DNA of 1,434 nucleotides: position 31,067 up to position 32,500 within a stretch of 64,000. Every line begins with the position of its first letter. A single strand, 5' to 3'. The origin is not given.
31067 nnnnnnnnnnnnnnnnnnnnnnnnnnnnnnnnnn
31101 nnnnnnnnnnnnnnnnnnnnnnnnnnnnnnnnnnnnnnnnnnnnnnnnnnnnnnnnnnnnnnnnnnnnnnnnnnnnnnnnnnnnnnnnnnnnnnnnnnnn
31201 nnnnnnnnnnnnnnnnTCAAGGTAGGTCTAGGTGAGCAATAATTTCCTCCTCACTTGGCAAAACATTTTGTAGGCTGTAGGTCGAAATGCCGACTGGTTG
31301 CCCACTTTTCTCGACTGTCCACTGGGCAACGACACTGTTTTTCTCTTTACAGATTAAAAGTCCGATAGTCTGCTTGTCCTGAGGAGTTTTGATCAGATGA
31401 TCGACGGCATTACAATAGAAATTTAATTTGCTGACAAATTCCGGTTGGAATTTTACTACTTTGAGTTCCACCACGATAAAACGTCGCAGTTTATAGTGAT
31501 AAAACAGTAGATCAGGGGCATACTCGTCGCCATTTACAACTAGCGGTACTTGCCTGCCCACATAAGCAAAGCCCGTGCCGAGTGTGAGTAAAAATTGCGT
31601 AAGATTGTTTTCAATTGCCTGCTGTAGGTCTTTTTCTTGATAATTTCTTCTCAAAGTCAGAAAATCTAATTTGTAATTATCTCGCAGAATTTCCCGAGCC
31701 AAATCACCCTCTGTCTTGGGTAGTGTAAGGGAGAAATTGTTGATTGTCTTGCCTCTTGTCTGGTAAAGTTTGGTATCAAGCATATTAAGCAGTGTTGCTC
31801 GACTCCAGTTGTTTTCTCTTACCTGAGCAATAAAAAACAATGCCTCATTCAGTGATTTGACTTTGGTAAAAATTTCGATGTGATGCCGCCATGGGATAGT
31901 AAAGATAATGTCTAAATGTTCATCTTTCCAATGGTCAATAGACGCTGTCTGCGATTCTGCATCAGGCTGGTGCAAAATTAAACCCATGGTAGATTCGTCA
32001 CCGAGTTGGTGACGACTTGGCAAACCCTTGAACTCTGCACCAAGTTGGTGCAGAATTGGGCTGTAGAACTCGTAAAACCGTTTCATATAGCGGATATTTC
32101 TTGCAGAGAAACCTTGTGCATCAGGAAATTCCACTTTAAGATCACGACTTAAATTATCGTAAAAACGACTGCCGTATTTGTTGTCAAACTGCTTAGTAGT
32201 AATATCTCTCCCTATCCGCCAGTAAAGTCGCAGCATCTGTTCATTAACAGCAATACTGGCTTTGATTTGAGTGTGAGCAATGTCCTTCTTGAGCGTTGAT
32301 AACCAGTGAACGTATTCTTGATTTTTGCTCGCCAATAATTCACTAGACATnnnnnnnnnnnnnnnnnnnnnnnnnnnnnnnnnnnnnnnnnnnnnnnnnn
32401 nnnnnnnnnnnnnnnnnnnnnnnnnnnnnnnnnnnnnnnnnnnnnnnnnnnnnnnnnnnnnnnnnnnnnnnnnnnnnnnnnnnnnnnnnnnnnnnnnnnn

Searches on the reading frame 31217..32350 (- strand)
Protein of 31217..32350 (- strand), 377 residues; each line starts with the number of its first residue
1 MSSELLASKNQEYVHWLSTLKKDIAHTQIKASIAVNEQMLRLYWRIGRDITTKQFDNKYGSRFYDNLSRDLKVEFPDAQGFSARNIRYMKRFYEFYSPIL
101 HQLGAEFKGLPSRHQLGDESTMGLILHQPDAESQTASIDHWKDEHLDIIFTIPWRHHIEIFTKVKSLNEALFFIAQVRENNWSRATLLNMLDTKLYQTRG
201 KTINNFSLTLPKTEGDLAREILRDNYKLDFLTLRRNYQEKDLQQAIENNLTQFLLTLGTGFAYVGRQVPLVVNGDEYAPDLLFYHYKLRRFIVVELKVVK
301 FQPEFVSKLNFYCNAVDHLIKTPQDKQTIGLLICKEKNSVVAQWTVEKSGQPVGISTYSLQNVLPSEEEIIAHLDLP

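Call 4: search_protein_families(library=pfam, proteins=[window:31217-32350:-], max_evalue=0.01)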
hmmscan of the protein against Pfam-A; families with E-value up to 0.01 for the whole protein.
window:31217-32350:- (377 aa): 2 families
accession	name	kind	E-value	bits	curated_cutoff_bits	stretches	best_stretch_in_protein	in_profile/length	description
PF06250.17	YhcG_C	-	1e-51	175.3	32.5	1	220-367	2-151/157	YhcG PDDEXK nuclease domain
PF17761.7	DUF1016_N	-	2.3e-35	122.1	32.8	1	20-197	2-136/137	DUF1016 N-terminal domain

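Call 5: search_protein_families(library=padloc, proteins=[window:31217-32350:-], max_evalue=0.01)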
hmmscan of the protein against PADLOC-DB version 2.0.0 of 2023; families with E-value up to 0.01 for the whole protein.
window:31217-32350:- (377 aa): 29 families (the best 25 are shown)
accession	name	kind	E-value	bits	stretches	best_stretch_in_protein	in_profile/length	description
PDLC04810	PDC-S02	-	6.3e-129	428.2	1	8-367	6-335/355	-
PDLC04795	PDC-S02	-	3.6e-119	396.1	1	8-367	19-335/357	-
PDLC04831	PDC-S02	-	9.2e-113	375.2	1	8-368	6-323/346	-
PDLC04803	PDC-S02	-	7.5e-80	266.4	1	78-367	7-249/269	-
PDLC04826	PDC-S02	-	1.8e-75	251.4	1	2-262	2-217/222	-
PDLC04807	PDC-S02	-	2.2e-72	242.2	1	10-374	10-335/351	-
PDLC04813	PDC-S02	-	8.5e-59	196.3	1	217-367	3-153/175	-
PDLC04822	PDC-S02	-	2.9e-58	195.8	1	15-338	12-288/294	-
PDLC04827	PDC-S02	-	1.1e-43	147.5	1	8-272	5-229/234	-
PDLC04811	PDC-S02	-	1.8e-42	143.1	2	7-97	6-96/172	-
PDLC04800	PDC-S02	-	2.3e-41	139.2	1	1-169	1-124/129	-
PDLC04820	PDC-S02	-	3.5e-37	126.2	2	154-374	126-316/332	-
PDLC04798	PDC-S02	-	6.8e-35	119.1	1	223-369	52-198/222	-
PDLC04804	PDC-S02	-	3.2e-34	116.4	2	9-97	7-95/203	-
PDLC01464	PD_DExK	-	1.1e-23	81.9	1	156-295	3-126/126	"CAS-I,CAS-II,CAS-III,CAS-IV,CAS-V,CAS-VI; associated"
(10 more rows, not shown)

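Call 6: search_protein_families(library=ncbifam, proteins=[window:31217-32350:-], max_evalue=0.01)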
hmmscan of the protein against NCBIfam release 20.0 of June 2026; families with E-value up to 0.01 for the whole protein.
window:31217-32350:- (377 aa): 0 families

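Call 14: list_cluster_members(proteins=[P0001, window:31217-32350:-])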
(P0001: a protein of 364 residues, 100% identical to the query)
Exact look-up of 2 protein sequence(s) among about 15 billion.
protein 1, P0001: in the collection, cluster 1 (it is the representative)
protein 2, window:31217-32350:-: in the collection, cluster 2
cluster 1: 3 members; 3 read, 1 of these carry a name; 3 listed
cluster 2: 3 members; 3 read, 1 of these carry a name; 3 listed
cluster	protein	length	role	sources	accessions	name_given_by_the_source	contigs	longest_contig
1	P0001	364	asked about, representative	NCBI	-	-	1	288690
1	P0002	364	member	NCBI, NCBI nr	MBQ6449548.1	hypothetical protein IJJ08_01430 [bacterium] | hypothetical protein [bacterium]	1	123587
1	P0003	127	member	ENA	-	-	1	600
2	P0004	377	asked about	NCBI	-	-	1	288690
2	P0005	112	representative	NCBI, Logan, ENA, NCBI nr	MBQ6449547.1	hypothetical protein IJJ08_01425 [bacterium] | hypothetical protein [bacterium]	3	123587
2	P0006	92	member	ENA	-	-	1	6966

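Call 16: find_encoding_contigs(protein=window:31217-32350:-, flank=10000, max_places=6)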
Protein window:31217-32350:- (377 aa): no gene with exactly this product is on record in the collection.

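Call 36: find_homologous_proteins(query=window:31217-32350:-, max_evalue=1e-30)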
Query window:31217-32350:- (377 aa): 6769 proteins with E <= 1e-30 among 8000 candidates; the best 120 are listed.
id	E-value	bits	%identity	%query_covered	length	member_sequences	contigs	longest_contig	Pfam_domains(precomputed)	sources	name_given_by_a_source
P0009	9.7e-148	511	62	96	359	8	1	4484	PF17761.8,PF06250.18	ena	-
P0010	5.0e-147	508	61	99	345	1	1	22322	PF17761.8,PF06250.18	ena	-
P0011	9.7e-147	507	61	99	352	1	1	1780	PF17761.8,PF06250.18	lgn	-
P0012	1.6e-146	507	61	99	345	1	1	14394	PF17761.8,PF06250.18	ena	-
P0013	1.9e-146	506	61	99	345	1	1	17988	PF17761.8,PF06250.18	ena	-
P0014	2.1e-146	506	60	99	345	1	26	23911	PF17761.8,PF06250.18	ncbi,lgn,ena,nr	ncbi:MAG: PDDEXK nuclease domain-containing protein [Spirochaetales bacterium]|nr:PDDEXK nuclease do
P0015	2.3e-146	506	60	99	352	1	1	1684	PF17761.8,PF06250.18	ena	-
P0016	2.3e-146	506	60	99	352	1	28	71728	PF17761.8,PF06250.18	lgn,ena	-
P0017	2.3e-146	506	60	99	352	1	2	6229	PF17761.8,PF06250.18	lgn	-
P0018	2.6e-146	506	60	99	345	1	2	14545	PF17761.8,PF06250.18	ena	-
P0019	3.1e-146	506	60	99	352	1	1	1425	PF17761.8,PF06250.18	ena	-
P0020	3.3e-146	506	60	99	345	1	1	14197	PF17761.8,PF06250.18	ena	-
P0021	3.6e-146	505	60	99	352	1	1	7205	PF17761.8,PF06250.18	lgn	-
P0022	3.8e-146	505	62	97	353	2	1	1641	PF17761.8,PF06250.18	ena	-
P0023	4.2e-146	505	60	99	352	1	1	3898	PF17761.8,PF06250.18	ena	-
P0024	5.4e-146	505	60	99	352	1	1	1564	PF17761.8,PF06250.18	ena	-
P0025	6.2e-146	505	60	99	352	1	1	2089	PF17761.8,PF06250.18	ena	-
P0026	7.3e-146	504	60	99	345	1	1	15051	PF17761.8,PF06250.18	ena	-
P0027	7.3e-146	504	60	99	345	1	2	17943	PF17761.8,PF06250.18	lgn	-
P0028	7.3e-146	504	60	99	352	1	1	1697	PF17761.8,PF06250.18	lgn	-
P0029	7.3e-146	504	60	99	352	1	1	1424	PF17761.8,PF06250.18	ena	-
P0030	8.6e-146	504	60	99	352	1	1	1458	PF17761.8,PF06250.18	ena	-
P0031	1.0e-145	504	60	99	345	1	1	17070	PF17761.8,PF06250.18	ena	-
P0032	1.3e-145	504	60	99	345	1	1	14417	PF17761.8,PF06250.18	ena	-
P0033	1.4e-145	503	60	99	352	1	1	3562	PF17761.8,PF06250.18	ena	-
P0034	1.4e-145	503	60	99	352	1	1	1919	PF17761.8,PF06250.18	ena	-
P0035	1.6e-145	503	60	99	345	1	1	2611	PF17761.8,PF06250.18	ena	-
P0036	1.8e-145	503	60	99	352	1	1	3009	PF17761.8,PF06250.18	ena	-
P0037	3.0e-145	502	60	99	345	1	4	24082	PF17761.8,PF06250.18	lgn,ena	-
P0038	4.0e-145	502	60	99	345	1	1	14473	PF17761.8,PF06250.18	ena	-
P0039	4.0e-145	502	60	99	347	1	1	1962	PF17761.8,PF06250.18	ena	-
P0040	4.4e-145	502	60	99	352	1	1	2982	PF17761.8,PF06250.18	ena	-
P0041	6.2e-145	501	60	99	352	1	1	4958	PF17761.8,PF06250.18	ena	-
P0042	8.3e-145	501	60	99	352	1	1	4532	PF17761.8,PF06250.18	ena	-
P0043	9.4e-145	501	60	98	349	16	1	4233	PF17761.8,PF06250.18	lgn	-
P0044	9.5e-145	501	60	99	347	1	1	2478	PF17761.8,PF06250.18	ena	-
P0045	1.0e-144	501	60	99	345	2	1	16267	PF17761.8,PF06250.18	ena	-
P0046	1.0e-144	501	60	99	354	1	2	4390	PF17761.8,PF06250.18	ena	-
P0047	1.3e-144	500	60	98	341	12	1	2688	PF17761.8,PF06250.18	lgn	-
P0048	1.6e-144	500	62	96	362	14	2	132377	PF17761.8,PF06250.18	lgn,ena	-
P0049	1.9e-144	500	60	99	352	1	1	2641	PF17761.8,PF06250.18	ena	-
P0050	2.6e-144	499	61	98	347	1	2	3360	PF17761.8,PF06250.18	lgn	-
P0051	4.2e-144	499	61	98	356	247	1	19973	PF17761.8,PF06250.18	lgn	-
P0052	6.5e-144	498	61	97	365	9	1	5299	PF17761.8,PF06250.18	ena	-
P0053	8.8e-144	498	61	98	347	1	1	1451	PF17761.8,PF06250.18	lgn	-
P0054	1.5e-143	497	60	99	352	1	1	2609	PF17761.8,PF06250.18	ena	-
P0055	1.9e-143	496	60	97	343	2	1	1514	PF17761.8,PF06250.18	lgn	-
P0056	2.7e-143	496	61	98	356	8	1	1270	PF17761.8,PF06250.18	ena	-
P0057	3.3e-143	496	61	99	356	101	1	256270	PF17761.8,PF06250.18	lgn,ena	-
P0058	9.3e-143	494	61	97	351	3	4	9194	PF17761.8,PF06250.18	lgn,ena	-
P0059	1.4e-142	494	61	98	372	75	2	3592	PF17761.8,PF06250.18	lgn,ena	-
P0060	1.6e-142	493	62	96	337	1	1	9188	PF17761.8,PF06250.18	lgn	-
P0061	1.8e-142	493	61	98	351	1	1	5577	PF17761.8,PF06250.18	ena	-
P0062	3.6e-142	492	59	98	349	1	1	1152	PF17761.8,PF06250.18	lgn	-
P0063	5.7e-142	492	61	98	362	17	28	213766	PF17761.8,PF06250.18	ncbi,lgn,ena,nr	ncbi:DUF1016 family protein [bacterium]|nr:DUF1016 family protein [bacterium] MBQ4438851.1 DUF1016 f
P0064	1.6e-141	490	61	96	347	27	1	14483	PF17761.8,PF06250.18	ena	-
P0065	2.6e-141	489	61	96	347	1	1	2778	PF17761.8,PF06250.18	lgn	-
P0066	2.9e-141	489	60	96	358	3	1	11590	PF17761.8,PF06250.18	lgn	-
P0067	3.3e-141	489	60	98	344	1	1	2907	PF17761.8,PF06250.18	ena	-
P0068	3.9e-141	489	60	96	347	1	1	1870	PF17761.8,PF06250.18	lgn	-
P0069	7.6e-141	488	60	96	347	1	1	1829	PF17761.8,PF06250.18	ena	-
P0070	8.8e-141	488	59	98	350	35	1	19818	PF17761.8,PF06250.18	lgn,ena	-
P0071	1.3e-140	487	59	98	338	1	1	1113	PF17761.8,PF06250.18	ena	-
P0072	1.4e-140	487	60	96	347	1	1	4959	PF17761.8,PF06250.18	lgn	-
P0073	1.5e-140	487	57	99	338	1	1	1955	PF17761.8,PF06250.18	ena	-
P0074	1.8e-140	487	60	98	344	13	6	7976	PF17761.8,PF06250.18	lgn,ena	-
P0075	2.7e-140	486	59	97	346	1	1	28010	PF17761.8,PF06250.18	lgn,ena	-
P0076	2.8e-140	486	59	95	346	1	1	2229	PF17761.8,PF06250.18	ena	-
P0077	3.3e-140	486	60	98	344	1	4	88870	PF17761.8,PF06250.18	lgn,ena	-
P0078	3.4e-140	486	60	98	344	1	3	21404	PF17761.8,PF06250.18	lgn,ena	-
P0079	3.4e-140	486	59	98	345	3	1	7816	PF17761.8,PF06250.18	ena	-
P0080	3.6e-140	486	60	98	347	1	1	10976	PF17761.8,PF06250.18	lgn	-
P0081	3.7e-140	486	60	96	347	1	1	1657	PF17761.8,PF06250.18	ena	-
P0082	3.9e-140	486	60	96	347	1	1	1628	PF17761.8,PF06250.18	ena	-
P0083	4.2e-140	485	60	96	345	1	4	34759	PF17761.8,PF06250.18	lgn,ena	-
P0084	4.2e-140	485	60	96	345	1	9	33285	PF17761.8,PF06250.18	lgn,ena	-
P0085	4.6e-140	485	59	96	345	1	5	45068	PF17761.8,PF06250.18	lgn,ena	-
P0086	5.2e-140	485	60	96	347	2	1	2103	PF17761.8,PF06250.18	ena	-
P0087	5.8e-140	485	60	96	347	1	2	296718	PF17761.8,PF06250.18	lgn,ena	-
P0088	7.2e-140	485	60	98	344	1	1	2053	PF17761.8,PF06250.18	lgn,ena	-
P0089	8.4e-140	484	59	98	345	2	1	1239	PF17761.8,PF06250.18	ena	-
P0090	9.6e-140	484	60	98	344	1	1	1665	PF17761.8,PF06250.18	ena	-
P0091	9.8e-140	484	60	98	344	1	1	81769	PF17761.8,PF06250.18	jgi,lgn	jgi:predicted nuclease of restriction endonuclease-like (RecB) superfamily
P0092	1.3e-139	484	60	98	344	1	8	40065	PF17761.8,PF06250.18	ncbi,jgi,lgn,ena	-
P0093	1.4e-139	484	60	96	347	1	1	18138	PF17761.8,PF06250.18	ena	-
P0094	1.4e-139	484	59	96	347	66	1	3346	PF17761.8,PF06250.18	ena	-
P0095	1.6e-139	483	60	98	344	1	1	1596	PF17761.8,PF06250.18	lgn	-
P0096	1.7e-139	483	59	98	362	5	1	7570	PF17761.8,PF06250.18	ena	-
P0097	1.7e-139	483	59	96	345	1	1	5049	PF17761.8,PF06250.18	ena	-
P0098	2.2e-139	483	60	96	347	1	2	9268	PF17761.8,PF06250.18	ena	-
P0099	3.4e-139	482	61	97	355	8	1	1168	PF17761.8,PF06250.18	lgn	-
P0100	3.5e-139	482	59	98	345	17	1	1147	PF17761.8,PF06250.18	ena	-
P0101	3.8e-139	482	58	98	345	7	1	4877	PF17761.8,PF06250.18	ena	-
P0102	3.9e-139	482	59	98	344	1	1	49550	PF17761.8,PF06250.18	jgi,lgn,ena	-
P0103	5.2e-139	482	61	96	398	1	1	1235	PF17761.8,PF06250.18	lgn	-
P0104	7.4e-139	481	59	98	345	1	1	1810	PF17761.8,PF06250.18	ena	-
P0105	9.1e-139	481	60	98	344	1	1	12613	PF17761.8,PF06250.18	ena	-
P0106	9.7e-139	481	60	96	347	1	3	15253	PF17761.8,PF06250.18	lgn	-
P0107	1.8e-138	480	58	98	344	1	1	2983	PF17761.8,PF06250.18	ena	-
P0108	1.9e-138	480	59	98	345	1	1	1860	PF17761.8,PF06250.18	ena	-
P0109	2.9e-138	479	58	98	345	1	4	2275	PF17761.8,PF06250.18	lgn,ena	-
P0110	6.8e-138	478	59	96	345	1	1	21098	PF17761.8,PF06250.18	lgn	-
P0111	6.8e-138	478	59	98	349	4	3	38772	PF17761.8,PF06250.18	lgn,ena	-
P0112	1.1e-137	477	59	96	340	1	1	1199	PF17761.8,PF06250.18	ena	-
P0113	1.2e-137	477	58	98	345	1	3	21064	PF17761.8,PF06250.18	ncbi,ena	-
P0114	1.2e-137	477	58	98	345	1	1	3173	PF17761.8,PF06250.18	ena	-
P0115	1.6e-137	477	59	96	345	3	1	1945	PF17761.8,PF06250.18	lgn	-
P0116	2.8e-137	476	58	97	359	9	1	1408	PF17761.8,PF06250.18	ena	-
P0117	1.7e-136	474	58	98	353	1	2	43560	PF17761.8,PF06250.18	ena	-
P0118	6.9e-135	468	57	96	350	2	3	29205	PF17761.8,PF06250.18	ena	-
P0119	1.9e-133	464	59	95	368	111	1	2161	PF17761.8,PF06250.18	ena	-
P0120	1.1e-132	461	59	95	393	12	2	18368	PF17761.8,PF06250.18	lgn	-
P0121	6.7e-130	452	57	97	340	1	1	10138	PF17761.8,PF06250.18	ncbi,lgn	-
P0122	1.9e-129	450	55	95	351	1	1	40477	PF17761.8,PF06250.18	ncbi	-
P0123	2.5e-129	450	57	97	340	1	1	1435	PF17761.8,PF06250.18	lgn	-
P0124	8.2e-119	415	60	87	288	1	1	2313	PF17761.8,PF06250.18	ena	-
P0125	7.0e-117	409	60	84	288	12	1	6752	PF17761.8,PF06250.18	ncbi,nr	ncbi:MAG: PDDEXK nuclease domain-containing protein, partial [Spirochaetota bacterium]|nr:PDDEXK nuc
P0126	1.3e-115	405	51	96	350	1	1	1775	PF17761.8,PF06250.18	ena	-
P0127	2.5e-114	401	71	47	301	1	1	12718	PF17761.8,PF06250.18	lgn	-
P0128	3.9e-114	400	71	47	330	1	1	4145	PF17761.8,PF06250.18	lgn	-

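Call 38: find_related_loci(query=A1, collection=genome_contigs, flank=6000)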
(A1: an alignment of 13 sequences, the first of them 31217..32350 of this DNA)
Query A1 (377 aa) in genome_contigs; peptide patterns used: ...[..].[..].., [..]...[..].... (x = any residue, [..] = any of these).
333 stretches matched a pattern; 291 encode a relative of the query (tblastn E <= 1e-3); the best 80 are kept; 80 distinct loci.
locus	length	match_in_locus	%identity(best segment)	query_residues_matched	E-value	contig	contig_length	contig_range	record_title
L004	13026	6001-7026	61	1-370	2e-152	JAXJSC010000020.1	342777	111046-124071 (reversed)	MAG: Treponema sp. isolate DOME_MAG_3598 3598_C0229_k141_366123, whole genome shotgun sequence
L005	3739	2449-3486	60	1-374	2e-156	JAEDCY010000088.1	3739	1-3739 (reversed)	MAG: Treponema sp. isolate MAG018 NODE_30017_length_3739_cov_28.978013, whole genome shotgun sequence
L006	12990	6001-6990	61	1-368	1e-150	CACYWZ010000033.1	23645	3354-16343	MAG: uncultured Spirochaetaceae bacterium isolate RUG12350 genome assembly, contig: RUG12350_asm_33, whole genome shotgu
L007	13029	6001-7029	61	1-371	9e-151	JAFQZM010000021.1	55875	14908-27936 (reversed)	Bacterium isolate RGIG2292 Goat_Duodenum-5__c231334, whole genome shotgun sequence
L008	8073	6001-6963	62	12-370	8e-150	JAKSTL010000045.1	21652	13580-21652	MAG: Treponema sp. isolate Horse_feces306 MAG306_45, whole genome shotgun sequence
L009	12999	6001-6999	59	1-371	6e-149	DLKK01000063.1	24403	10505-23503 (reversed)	MAG TPA_asm: Treponema sp. UBA7590 UBA7590_contig_1006, whole genome shotgun sequence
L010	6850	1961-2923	60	12-370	4e-148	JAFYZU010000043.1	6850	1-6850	MAG: Treponema sp. isolate RGIG7571 Water_buffalos_Omasum-3__c558817, whole genome shotgun sequence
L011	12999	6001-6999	59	1-371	1e-147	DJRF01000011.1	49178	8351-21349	MAG TPA_asm: Treponema sp. UBA6367 UBA6367_contig_210, whole genome shotgun sequence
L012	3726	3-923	63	24-368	8e-153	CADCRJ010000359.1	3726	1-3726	MAG: uncultured Spirochaetaceae bacterium isolate RUG14899 genome assembly, contig: RUG14899_asm_359, whole genome shotg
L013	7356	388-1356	60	10-370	6e-147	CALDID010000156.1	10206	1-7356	MAG TPA_asm: uncultured Treponema sp. isolate ERR1278103_bin.5_CONCOCT_v1.1_MAG genome assembly, contig: ERZ841272.8666,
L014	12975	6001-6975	60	12-374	1e-146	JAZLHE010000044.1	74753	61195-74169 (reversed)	MAG: Bacteroidales bacterium isolate T1900044986_TA20190048.MAGScoT_cleanbin_000011 SGB_4162_k141_122517, whole genome s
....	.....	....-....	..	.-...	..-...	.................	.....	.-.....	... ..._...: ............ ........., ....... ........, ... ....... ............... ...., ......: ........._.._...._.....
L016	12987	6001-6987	59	10-366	7e-142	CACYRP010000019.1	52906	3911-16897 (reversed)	MAG: Fibrobacter succinogenes isolate RUG12208 genome assembly, contig: RUG12208_asm_19, whole genome shotgun sequence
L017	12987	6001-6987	59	10-366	5e-142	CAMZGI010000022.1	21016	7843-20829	MAG TPA_asm: uncultured Fibrobacter sp. isolate SRR10912533_bin.48_metaWRAP_v1.3_MAG genome assembly, contig: ERZ1421001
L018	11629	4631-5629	59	10-370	1e-141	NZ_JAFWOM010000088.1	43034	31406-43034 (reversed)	MAG: Fibrobacter sp. isolate RGIG5926 Sheep_Omasum-1__c567891, whole genome shotgun sequence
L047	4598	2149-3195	45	9-365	1e-101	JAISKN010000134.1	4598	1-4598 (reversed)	MAG: Prevotellaceae bacterium isolate Hs463_bin52 k119_1312127, whole genome shotgun sequence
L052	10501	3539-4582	44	11-365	5e-100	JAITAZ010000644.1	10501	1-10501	MAG: Planctomycetaceae bacterium isolate Ncb351_bin65 k119_5051187, whole genome shotgun sequence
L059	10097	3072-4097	45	13-365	1e-97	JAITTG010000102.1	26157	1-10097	MAG: Candidatus Parendomicrobium reticulitermitis isolate Rs511_bin47 k119_2939329, whole genome shotgun sequence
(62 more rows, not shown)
